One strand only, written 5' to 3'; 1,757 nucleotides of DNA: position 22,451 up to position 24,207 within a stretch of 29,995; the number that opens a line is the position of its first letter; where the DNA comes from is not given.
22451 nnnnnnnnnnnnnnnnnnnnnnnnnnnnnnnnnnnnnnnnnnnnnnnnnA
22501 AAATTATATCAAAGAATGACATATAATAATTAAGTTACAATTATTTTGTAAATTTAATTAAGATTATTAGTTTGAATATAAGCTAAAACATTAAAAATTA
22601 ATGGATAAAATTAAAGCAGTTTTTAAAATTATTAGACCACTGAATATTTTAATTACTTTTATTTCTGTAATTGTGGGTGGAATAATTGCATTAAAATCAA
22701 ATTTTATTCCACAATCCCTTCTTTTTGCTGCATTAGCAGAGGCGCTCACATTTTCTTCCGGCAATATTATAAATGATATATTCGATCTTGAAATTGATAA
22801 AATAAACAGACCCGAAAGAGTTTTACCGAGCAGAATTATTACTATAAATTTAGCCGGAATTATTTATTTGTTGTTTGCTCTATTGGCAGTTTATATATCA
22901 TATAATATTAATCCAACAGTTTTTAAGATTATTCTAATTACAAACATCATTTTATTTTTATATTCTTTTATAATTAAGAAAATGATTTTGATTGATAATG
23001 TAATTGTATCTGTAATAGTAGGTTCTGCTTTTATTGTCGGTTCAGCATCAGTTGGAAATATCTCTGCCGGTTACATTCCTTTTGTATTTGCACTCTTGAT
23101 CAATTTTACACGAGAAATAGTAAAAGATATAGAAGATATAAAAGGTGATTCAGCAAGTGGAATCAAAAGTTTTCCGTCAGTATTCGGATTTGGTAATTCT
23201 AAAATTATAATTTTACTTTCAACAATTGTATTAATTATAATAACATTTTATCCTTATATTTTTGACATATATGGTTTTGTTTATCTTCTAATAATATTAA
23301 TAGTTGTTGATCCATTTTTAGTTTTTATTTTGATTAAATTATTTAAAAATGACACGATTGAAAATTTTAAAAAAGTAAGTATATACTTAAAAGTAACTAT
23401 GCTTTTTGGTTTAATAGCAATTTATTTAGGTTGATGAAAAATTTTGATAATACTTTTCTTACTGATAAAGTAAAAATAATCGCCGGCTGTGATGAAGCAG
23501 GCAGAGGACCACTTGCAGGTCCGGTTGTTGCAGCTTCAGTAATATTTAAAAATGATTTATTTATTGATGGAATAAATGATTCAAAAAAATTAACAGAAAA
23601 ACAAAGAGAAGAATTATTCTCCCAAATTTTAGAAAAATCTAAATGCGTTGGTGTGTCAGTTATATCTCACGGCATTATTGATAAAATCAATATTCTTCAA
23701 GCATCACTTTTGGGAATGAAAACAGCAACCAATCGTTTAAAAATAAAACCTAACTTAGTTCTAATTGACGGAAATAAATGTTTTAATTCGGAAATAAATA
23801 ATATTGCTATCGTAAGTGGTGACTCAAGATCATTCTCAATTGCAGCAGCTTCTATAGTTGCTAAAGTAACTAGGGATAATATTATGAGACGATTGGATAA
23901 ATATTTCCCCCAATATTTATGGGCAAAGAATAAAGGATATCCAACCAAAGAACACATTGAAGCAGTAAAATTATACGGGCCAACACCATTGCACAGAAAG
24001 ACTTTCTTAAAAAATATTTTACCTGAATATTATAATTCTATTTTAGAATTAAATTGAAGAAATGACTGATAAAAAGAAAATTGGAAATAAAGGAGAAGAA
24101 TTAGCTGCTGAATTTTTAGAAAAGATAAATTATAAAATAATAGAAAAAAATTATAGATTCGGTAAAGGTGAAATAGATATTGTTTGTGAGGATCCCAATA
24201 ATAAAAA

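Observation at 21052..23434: Clustered archaeal-type ether-lipid genes in a bacterium: ferredoxin + geranylgeranyl reductase divergent from a DGGGP-synthase-like prenyltransferase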

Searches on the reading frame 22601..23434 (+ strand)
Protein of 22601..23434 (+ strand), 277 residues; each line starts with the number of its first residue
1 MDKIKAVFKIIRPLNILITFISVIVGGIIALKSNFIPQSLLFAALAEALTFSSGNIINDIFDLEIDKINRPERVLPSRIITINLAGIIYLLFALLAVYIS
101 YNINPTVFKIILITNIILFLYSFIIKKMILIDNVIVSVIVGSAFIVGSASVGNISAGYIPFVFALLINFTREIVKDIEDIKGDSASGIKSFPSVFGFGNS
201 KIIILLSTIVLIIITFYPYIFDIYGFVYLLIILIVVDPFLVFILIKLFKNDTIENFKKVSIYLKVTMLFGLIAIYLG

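Call 3: search_protein_families(library=pfam, proteins=[window:22601-23434:+], max_evalue=0.01)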
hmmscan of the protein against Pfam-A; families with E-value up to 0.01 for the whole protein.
window:22601-23434:+ (277 aa): 1 family
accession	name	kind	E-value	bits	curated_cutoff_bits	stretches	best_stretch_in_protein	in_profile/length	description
PF01040.23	UbiA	-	3.4e-38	131.8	34.2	1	20-252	2-237/250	UbiA prenyltransferase family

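Call 4: search_protein_families(library=ncbifam, proteins=[window:22601-23434:+], max_evalue=0.01)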
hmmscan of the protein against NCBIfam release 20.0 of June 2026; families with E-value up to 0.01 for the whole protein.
window:22601-23434:+ (277 aa): 22 families
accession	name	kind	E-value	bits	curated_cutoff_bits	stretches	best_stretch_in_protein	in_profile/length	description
NF009523.0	PRK12884.1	equivalog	3.1e-53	180.8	269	1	2-277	2-276/279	prenyltransferase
NF009521.0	PRK12882.1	equivalog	9.9e-50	169.3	296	1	3-276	4-275/280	geranylgeranylglycerol-phosphate geranylgeranyltransferase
NF009522.0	PRK12883.1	equivalog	6.8e-41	140.6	353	1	4-276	3-272/279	geranylgeranylglycerol-phosphate geranylgeranyltransferase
NF009513.0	PRK12872.1-3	equivalog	7.3e-38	130.8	288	1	3-274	11-290/293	prenyltransferase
NF009512.0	PRK12872.1-1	equivalog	2.3e-33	116.1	278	1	44-275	45-296/303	geranylgeranylglycerol-phosphate geranylgeranyltransferase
NF005742.0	PRK07566.1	equivalog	1.6e-18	66.9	313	1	4-252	28-288/315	chlorophyll synthase ChlG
TIGR01476.1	chlor_syn_BchG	subfamily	1.5e-15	57.4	212.3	1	16-263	16-267/283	(bacterio)chlorophyll synthase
NF035940.1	prenyl_rel_EboC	equivalog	1.2e-12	47.8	250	1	7-190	2-186/292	UbiA-like protein EboC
NF006088.0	PRK08238.1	equivalog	4.7e-12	45.3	351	1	15-175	207-365/482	UbiA family prenyltransferase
TIGR01473.1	cyoE_ctaB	equivalog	5.6e-11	42.7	210.3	1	6-271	2-278/281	heme o synthase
TIGR01475.1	ubiA_other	subfamily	7e-11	42.1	180.8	1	17-273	15-278/282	UbiA-like polyprenyltransferase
TIGR01474.1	ubiA_proteo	equivalog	3.7e-10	39.8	275.45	1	8-258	8-265/282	4-hydroxybenzoate octaprenyltransferase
NF009058.0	PRK12392.1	subfamily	6.2e-10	38.6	494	1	1-250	11-275/333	bacteriochlorophyll c synthase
NF009524.0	PRK12886.1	equivalog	1.1e-09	38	387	1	53-271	57-280/291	prenyltransferase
TIGR02056.1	ChlG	equivalog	1.3e-09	38.1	436.45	1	45-262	61-288/306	chlorophyll synthase ChlG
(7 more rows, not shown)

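Call 10: search_solved_structures(query=window:22601-23434:+, max_evalue=0.01, show_alignments=2)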
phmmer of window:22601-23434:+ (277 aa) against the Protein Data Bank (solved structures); distinct sequences matched with E-value up to 0.01: 4.
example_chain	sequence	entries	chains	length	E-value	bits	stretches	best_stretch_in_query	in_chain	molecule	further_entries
6m31_A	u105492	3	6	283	7.3e-33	117.8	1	1-277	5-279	Digeranylgeranylglyceryl phosphate synthase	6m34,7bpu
9sau_C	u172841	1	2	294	2.6e-12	50.4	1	26-274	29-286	Chlorophyll a synthase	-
9sas_C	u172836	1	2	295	2.6e-12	50.4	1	26-274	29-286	Chlorophyll a synthase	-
4tq3_A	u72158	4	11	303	0.00036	23.8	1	8-249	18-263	Prenyltransferase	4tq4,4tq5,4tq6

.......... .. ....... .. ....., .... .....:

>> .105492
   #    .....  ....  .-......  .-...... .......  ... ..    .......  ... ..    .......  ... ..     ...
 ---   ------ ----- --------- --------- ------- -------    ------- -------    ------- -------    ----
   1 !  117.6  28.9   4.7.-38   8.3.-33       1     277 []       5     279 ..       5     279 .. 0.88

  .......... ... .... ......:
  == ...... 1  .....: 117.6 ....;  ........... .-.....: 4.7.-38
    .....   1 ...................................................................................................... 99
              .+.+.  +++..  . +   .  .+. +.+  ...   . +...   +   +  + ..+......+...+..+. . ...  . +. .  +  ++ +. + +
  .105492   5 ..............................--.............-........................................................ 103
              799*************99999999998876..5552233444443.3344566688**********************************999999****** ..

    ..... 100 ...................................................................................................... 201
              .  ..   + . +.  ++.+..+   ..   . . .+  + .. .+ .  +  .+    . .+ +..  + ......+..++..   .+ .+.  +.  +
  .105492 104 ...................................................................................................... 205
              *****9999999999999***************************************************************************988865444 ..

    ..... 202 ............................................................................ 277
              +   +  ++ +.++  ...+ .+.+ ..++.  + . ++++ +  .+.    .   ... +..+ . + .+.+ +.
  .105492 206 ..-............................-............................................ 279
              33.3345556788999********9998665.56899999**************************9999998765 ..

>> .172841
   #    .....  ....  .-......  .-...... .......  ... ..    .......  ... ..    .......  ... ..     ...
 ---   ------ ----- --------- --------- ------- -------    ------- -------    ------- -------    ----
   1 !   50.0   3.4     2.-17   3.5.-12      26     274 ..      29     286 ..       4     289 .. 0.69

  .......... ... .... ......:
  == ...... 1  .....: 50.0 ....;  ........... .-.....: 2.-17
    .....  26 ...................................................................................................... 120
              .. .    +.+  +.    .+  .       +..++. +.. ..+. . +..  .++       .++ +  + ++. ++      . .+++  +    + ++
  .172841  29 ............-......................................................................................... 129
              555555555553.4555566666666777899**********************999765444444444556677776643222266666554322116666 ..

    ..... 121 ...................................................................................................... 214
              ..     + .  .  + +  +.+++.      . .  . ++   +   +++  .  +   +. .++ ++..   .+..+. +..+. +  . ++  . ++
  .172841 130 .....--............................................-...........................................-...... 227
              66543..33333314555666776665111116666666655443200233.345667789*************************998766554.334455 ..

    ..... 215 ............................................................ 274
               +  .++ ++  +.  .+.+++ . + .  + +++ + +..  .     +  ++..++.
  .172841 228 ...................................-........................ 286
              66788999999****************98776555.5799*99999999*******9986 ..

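Call 31: find_homologous_proteins(query=window:22601-23434:+, max_evalue=1e-10)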
Query window:22601-23434:+ (277 aa): 1573 proteins with E <= 1e-10 among 6717 candidates; the best 120 are listed.
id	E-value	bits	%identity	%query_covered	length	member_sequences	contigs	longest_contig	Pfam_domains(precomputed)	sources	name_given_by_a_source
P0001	1.2e-156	538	100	100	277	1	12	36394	PF01040.24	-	-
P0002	2.1e-156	537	100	100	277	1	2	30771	PF01040.24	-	-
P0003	1.5e-136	472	86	100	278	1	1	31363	PF01040.24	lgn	-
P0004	1.2e-129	450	83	100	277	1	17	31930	PF01040.24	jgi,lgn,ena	-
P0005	1.0e-118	414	82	92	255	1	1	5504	PF01040.24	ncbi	ncbi:MAG: hypothetical protein CO128_10800, partial [Ignavibacteriales bacterium CG_4_9_14_3_um_filt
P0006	2.7e-116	406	73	100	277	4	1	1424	PF01040.24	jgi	-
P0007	4.1e-116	405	74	100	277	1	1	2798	PF01040.24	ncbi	-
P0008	5.2e-116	405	74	100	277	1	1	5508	PF01040.24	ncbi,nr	ncbi:MAG TPA: hypothetical protein ENI57_10625 [Ignavibacteria bacterium]|nr:hypothetical protein [I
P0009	6.3e-114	398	72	99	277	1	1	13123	PF01040.24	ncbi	-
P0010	5.5e-113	395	71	100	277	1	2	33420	PF01040.24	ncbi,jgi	-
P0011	8.1e-113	395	70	100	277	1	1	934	PF01040.24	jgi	-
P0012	2.1e-110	387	68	100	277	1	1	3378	PF01040.24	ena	-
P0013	5.0e-110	385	68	100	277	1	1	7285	PF01040.24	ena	-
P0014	5.2e-110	385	68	100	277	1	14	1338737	PF01040.24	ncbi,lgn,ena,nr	ncbi:MAG: geranylgeranylglycerol-phosphate geranylgeranyltransferase [Bacteroidetes bacterium]|nr:ge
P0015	7.6e-110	385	66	100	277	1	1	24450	PF01040.24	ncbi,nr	ncbi:MAG: geranylgeranylglycerol-phosphate geranylgeranyltransferase [Bacteroidetes bacterium]|nr:ge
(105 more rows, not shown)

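Call 63: search_protein_representatives(protein=window:22601-23434:+)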
Query: 277 residues. Proteins with E-value up to 0.001 (for the whole library): 7965; up to 1e-10: 3677; up to 1e-30: 295. The best 150 are listed.
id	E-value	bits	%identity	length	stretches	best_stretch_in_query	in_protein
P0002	6.8e-157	537.4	100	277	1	1-277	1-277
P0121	1.5e-65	238.0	46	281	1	3-277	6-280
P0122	2.0e-64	234.4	49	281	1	3-277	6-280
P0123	9.6e-60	219.0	44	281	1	3-277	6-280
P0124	3.8e-59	217.1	45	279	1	3-277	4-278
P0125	1.4e-58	215.2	44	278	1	1-277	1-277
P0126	8.4e-58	212.7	45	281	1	2-277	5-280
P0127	1.3e-57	212.1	38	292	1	1-277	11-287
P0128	4.9e-57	210.1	44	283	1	3-277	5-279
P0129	9.0e-56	206.0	44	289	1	3-277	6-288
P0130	1.1e-55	205.8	44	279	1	4-277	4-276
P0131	2.0e-54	201.6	42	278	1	1-277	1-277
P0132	3.0e-54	201.0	42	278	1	3-277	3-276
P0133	4.6e-54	200.4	44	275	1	5-276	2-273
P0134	8.1e-54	199.6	44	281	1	4-277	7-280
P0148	6.2e-48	180.3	37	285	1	7-275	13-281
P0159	1.4e-46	175.9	33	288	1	4-277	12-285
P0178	7.2e-45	170.3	34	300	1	2-277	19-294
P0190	9.1e-43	163.4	33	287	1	8-276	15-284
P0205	3.1e-41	158.4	31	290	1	7-276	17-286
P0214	1.4e-40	156.2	32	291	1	3-276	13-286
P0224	4.2e-39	151.4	31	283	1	8-277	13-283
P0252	1.6e-37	146.2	31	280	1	2-277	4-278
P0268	2.0e-36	142.6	30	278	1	6-276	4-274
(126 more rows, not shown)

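Call 64: list_cluster_members(proteins=[P0127, P0148, P0159, P0178, P0190, P0205, P0214, P0224, P0252, P0268])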
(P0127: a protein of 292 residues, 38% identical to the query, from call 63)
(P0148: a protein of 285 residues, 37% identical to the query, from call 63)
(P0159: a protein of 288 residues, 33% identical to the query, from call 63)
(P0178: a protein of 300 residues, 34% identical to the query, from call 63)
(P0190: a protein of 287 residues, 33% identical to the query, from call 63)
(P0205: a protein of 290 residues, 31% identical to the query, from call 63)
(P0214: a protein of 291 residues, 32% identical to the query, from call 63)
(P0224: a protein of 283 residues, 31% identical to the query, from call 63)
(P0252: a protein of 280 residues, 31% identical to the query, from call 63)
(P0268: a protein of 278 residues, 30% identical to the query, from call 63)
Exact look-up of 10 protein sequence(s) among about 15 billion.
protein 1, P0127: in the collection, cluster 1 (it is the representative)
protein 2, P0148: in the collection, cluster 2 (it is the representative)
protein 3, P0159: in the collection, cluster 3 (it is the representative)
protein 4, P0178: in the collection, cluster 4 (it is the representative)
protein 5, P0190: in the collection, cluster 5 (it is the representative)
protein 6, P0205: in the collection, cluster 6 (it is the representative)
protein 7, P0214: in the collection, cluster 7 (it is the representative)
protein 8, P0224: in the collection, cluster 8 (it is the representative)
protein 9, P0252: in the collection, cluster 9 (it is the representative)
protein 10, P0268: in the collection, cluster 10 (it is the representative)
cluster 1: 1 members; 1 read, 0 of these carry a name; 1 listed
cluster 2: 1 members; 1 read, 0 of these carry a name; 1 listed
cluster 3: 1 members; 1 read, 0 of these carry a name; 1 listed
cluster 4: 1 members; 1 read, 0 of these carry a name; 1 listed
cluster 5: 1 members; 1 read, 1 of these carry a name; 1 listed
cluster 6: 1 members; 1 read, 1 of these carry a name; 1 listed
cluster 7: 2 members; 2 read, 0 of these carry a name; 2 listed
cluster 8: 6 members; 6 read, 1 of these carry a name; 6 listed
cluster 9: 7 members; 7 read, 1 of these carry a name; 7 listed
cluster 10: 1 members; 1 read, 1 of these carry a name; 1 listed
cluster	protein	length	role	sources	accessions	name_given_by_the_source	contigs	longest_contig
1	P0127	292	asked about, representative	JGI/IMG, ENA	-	-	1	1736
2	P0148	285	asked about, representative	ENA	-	-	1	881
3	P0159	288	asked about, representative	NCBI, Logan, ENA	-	-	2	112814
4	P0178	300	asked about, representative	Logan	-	-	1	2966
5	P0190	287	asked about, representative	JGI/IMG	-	geranylgeranylglycerol-phosphate geranylgeranyltransferase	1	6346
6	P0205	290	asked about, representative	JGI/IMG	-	geranylgeranylglycerol-phosphate geranylgeranyltransferase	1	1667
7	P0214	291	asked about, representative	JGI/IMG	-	-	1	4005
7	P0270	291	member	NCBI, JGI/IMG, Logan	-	-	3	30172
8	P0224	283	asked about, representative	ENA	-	-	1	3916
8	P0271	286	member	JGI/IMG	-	geranylgeranylglycerol-phosphate geranylgeranyltransferase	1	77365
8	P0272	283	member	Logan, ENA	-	-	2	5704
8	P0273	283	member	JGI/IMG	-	-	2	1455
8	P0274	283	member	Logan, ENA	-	-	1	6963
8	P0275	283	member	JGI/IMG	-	-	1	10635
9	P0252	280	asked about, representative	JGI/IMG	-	-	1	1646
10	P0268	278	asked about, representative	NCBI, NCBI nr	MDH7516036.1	MAG: geranylgeranylglycerol-phosphate geranylgeranyltransferase [Bacteroidota bacterium] | geranylgeranylglycerol-phosphate geranylgeranyltransferase [Bacteroidota bacterium]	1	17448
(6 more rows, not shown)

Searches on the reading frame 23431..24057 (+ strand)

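Call 3: search_protein_families(library=pfam, proteins=[window:23431-24057:+], max_evalue=0.01)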
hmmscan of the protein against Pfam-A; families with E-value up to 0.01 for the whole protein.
window:23431-24057:+ (208 aa): 1 family
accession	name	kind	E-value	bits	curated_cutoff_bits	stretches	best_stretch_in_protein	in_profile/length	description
PF01351.25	RNase_HII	-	1.1e-37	130.3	25.8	1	18-192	1-196/199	Ribonuclease HII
